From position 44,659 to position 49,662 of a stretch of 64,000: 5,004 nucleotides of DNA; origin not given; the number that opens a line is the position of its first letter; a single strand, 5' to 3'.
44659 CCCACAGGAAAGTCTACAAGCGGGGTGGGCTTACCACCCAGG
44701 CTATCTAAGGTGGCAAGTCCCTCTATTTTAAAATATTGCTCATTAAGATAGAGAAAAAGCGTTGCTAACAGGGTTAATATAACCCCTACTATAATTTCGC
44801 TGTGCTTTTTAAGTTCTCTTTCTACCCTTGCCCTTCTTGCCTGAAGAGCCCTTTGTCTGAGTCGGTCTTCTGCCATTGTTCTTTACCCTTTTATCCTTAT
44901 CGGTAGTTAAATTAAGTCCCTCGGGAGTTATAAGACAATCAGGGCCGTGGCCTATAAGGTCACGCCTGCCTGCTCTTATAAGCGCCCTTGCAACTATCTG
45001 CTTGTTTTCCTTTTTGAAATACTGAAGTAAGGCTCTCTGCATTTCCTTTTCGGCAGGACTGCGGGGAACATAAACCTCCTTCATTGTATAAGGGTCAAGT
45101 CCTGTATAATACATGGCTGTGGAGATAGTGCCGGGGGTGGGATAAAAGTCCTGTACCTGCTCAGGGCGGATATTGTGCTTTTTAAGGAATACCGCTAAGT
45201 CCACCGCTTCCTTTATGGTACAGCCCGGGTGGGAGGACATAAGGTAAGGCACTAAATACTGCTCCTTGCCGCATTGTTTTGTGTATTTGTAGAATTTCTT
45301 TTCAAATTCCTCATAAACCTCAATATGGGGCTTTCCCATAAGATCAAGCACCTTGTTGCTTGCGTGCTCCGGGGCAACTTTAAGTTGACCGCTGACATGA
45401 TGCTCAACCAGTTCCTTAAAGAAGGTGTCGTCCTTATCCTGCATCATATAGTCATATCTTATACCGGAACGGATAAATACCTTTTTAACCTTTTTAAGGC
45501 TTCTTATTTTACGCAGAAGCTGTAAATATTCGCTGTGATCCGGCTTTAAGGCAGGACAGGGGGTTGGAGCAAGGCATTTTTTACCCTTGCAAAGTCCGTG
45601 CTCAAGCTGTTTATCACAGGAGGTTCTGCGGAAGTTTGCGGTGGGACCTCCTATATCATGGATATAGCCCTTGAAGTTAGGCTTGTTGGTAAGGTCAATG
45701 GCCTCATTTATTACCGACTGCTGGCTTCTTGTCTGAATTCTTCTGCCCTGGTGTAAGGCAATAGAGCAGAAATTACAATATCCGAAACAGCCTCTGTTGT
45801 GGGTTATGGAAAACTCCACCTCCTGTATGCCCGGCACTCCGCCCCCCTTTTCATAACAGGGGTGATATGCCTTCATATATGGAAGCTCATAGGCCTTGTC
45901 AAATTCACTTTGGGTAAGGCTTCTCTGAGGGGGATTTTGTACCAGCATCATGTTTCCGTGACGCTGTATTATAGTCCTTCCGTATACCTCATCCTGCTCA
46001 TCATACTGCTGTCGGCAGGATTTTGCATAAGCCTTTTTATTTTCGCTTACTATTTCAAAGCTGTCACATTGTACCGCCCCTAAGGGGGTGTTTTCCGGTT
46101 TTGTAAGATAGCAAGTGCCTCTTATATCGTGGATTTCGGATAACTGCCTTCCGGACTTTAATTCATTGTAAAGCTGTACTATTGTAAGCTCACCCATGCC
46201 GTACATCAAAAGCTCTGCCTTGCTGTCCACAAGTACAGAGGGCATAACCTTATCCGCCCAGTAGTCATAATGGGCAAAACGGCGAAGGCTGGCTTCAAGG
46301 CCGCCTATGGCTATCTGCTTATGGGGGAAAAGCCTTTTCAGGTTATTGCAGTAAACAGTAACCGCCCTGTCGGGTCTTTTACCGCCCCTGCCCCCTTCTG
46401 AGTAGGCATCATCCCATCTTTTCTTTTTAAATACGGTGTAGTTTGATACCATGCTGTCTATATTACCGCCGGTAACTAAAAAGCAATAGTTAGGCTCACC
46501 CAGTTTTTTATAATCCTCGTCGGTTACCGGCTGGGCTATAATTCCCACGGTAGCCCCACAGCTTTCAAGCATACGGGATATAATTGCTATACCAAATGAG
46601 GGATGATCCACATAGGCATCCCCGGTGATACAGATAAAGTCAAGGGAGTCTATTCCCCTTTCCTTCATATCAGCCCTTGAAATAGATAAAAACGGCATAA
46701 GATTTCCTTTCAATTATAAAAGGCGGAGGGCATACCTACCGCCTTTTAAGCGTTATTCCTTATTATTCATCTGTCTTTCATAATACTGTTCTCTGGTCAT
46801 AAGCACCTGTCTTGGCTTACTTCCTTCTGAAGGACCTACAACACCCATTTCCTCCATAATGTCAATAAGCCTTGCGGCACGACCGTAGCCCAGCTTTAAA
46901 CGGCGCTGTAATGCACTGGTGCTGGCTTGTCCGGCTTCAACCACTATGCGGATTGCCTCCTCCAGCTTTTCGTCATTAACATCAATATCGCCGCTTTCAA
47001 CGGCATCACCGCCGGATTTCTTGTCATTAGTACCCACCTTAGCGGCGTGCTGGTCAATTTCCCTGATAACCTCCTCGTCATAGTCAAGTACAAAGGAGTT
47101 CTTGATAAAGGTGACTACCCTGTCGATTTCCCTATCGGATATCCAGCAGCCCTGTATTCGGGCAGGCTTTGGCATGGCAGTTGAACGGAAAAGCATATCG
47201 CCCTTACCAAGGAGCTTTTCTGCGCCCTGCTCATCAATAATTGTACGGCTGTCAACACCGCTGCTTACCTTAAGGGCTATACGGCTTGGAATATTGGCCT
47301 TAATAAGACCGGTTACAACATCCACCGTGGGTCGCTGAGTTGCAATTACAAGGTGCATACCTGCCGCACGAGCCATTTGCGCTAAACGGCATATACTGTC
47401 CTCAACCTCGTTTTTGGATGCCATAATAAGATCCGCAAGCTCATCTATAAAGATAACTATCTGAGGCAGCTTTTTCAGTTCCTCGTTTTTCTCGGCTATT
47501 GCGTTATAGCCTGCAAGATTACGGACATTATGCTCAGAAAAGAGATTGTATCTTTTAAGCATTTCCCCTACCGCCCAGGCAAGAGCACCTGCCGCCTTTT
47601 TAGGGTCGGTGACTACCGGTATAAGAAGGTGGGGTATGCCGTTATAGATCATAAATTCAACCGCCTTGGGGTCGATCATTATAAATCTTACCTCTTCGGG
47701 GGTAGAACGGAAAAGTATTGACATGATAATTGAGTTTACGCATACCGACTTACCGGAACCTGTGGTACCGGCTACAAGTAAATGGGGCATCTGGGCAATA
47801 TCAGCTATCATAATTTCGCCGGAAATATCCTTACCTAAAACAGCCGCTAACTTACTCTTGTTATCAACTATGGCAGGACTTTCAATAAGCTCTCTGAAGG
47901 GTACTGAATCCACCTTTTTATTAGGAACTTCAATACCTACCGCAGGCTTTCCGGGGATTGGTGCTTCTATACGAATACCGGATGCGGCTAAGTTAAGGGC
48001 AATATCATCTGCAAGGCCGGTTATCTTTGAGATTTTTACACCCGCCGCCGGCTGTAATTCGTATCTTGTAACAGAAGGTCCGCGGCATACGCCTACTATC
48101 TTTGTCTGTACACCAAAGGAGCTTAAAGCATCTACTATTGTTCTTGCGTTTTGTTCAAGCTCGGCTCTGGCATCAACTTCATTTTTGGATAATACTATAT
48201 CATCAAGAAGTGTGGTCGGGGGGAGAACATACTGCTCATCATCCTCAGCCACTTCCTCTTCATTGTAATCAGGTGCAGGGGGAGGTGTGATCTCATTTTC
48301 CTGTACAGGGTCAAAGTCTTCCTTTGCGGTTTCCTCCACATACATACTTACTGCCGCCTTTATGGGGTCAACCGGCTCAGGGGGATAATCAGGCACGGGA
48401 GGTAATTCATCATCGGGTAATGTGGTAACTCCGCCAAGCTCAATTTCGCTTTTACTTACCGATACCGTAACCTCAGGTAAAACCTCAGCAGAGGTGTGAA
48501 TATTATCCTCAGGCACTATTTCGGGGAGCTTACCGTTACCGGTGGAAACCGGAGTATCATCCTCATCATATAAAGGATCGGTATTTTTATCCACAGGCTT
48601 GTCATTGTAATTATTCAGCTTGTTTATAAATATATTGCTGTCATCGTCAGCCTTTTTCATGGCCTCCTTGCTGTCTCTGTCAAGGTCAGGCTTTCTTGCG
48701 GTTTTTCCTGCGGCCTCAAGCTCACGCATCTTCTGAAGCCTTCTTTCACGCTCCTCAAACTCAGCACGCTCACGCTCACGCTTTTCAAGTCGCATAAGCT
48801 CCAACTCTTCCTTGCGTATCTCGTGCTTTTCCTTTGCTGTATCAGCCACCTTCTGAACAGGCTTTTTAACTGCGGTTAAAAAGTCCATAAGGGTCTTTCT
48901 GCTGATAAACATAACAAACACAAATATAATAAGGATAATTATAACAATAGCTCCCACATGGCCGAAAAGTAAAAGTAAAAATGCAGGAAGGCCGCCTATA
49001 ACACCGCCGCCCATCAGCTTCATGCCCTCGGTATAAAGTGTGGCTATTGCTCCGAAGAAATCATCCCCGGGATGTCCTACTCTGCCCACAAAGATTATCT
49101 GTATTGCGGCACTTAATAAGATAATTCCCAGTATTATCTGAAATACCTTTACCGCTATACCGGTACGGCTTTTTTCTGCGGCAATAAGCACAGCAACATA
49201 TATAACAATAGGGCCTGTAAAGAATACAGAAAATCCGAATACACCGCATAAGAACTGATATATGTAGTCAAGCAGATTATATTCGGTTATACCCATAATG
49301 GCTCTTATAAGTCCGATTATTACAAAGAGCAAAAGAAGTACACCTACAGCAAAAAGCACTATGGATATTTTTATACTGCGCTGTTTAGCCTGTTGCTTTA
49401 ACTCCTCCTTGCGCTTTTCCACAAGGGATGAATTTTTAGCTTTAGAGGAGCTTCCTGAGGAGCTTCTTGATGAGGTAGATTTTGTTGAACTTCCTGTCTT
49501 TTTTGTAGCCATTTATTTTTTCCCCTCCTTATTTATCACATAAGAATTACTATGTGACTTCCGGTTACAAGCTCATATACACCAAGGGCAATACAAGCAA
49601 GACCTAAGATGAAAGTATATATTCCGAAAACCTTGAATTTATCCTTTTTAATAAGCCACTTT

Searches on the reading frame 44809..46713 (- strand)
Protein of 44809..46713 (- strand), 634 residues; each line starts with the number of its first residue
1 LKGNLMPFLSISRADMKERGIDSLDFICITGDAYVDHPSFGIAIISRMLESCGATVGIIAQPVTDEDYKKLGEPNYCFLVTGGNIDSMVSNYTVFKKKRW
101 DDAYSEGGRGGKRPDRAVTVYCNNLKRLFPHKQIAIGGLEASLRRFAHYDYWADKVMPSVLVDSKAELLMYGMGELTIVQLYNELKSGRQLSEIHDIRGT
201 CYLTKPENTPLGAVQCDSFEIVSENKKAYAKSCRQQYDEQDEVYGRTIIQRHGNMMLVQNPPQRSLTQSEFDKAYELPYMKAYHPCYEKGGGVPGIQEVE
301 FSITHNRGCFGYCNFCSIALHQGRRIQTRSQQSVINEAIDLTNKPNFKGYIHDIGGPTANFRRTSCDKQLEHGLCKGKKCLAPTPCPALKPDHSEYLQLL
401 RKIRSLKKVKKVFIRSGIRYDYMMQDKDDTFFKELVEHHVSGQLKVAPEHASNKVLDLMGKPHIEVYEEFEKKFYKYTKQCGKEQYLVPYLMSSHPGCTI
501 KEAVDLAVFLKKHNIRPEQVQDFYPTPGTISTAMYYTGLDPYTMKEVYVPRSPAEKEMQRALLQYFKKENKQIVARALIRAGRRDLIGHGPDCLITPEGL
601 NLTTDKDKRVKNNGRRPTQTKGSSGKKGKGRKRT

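Call 59: search_protein_families(library=pfam, proteins=[window:44809-46713:-], max_evalue=0.00001)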
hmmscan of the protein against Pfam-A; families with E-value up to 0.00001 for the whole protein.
window:44809-46713:- (634 aa): 3 families
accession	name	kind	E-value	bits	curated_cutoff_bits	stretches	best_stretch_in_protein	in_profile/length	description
PF08497.15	Radical_SAM_N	-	7.9e-119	396.8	25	1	8-302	1-301/301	Radical SAM N-terminal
PF11842.13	DUF3362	-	1.1e-24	87.8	27.6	1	518-625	1-113/151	Domain of unknown function (DUF3362)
PF04055.27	Radical_SAM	-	7.5e-06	26.6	29.5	0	303-477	1-139/166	Radical SAM superfamily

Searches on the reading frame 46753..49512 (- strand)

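Call 59: search_protein_families(library=pfam, proteins=[window:46753-49512:-], max_evalue=0.00001)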
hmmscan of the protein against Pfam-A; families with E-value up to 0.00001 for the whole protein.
window:46753-49512:- (919 aa): 3 families
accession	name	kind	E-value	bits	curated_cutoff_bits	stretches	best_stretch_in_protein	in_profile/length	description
PF01580.24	FtsK_SpoIIIE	-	7.3e-66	222.2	24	1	541-729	4-220/221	FtsK/SpoIIIE family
PF17854.6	FtsK_alpha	-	4.6e-32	110.7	22.9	1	430-531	1-101/101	FtsK alpha domain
PF09397.16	FtsK_gamma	-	8.6e-28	96.3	30.6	1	846-906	3-63/63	Ftsk gamma domain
